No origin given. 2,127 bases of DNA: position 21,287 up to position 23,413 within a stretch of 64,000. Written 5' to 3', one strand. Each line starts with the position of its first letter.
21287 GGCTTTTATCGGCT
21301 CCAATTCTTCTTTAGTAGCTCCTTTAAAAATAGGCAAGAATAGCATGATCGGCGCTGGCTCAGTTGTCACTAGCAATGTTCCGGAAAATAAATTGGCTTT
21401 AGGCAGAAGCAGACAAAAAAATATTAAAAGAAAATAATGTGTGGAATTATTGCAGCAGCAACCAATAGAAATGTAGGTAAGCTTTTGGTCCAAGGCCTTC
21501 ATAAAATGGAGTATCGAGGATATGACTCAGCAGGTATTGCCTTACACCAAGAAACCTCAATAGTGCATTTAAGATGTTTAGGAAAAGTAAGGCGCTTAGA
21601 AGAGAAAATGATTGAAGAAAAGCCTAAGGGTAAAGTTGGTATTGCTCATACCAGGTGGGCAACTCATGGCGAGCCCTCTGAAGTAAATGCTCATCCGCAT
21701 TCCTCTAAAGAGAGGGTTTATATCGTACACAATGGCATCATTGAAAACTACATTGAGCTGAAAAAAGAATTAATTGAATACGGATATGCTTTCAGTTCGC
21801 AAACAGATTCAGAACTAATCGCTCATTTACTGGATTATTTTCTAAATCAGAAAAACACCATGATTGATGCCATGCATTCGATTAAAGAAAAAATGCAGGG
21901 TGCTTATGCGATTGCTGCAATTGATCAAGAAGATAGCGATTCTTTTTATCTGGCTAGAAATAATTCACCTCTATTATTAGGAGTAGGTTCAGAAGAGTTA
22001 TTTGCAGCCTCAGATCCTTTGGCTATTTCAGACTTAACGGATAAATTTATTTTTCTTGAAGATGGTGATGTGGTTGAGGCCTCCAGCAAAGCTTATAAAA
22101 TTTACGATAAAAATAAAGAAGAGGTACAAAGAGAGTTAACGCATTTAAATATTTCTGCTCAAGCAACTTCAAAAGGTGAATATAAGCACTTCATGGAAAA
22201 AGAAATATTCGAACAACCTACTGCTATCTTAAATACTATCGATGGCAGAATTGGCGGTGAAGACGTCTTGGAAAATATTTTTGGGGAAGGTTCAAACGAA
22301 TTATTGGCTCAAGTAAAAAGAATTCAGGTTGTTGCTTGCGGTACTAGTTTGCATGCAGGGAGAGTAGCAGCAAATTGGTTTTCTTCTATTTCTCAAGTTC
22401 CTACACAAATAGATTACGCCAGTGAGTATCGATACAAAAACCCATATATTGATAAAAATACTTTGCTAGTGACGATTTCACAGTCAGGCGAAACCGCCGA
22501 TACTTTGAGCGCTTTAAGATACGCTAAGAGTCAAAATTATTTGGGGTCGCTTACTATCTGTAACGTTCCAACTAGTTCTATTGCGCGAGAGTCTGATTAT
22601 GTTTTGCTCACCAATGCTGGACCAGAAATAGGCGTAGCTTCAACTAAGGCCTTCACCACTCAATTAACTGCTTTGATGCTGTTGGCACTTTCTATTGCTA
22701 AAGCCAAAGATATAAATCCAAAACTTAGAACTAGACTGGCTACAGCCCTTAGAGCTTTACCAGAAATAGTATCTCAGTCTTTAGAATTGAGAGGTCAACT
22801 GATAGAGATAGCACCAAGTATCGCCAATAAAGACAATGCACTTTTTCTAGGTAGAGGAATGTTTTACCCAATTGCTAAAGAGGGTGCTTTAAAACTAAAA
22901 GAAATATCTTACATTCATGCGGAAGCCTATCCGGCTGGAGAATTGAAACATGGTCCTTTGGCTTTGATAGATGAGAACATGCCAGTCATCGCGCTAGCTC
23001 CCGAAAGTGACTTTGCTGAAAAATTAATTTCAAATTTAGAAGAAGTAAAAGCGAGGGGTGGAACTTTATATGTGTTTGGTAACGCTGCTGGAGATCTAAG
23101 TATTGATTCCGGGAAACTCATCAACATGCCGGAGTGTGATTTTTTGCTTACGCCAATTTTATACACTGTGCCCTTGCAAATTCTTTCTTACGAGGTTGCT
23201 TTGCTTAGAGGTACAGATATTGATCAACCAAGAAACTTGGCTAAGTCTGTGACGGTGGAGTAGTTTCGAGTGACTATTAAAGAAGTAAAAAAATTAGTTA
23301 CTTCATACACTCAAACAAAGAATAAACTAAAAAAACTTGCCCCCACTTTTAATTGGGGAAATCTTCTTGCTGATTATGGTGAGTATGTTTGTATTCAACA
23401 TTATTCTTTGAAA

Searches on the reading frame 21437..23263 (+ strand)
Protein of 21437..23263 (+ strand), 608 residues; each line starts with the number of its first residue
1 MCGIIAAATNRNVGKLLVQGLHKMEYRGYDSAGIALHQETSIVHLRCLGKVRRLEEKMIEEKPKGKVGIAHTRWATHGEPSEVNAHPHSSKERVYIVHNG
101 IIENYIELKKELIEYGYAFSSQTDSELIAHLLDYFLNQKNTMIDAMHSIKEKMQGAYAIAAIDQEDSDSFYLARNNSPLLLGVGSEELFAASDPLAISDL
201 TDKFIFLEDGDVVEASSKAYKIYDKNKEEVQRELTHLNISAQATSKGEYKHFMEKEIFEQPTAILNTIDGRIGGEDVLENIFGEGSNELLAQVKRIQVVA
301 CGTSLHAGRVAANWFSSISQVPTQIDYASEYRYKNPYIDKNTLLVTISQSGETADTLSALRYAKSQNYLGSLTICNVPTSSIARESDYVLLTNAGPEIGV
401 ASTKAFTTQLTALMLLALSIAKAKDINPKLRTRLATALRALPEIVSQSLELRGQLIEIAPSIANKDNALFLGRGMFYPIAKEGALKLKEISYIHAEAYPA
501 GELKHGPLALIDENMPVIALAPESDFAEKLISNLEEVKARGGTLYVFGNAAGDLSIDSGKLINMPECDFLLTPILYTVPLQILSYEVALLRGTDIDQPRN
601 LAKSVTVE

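Call 7: find_encoding_contigs(protein=window:21437-23263:+, flank=6000, max_places=10)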
Protein window:21437-23263:+ (608 aa): no gene with exactly this product is on record in the collection.
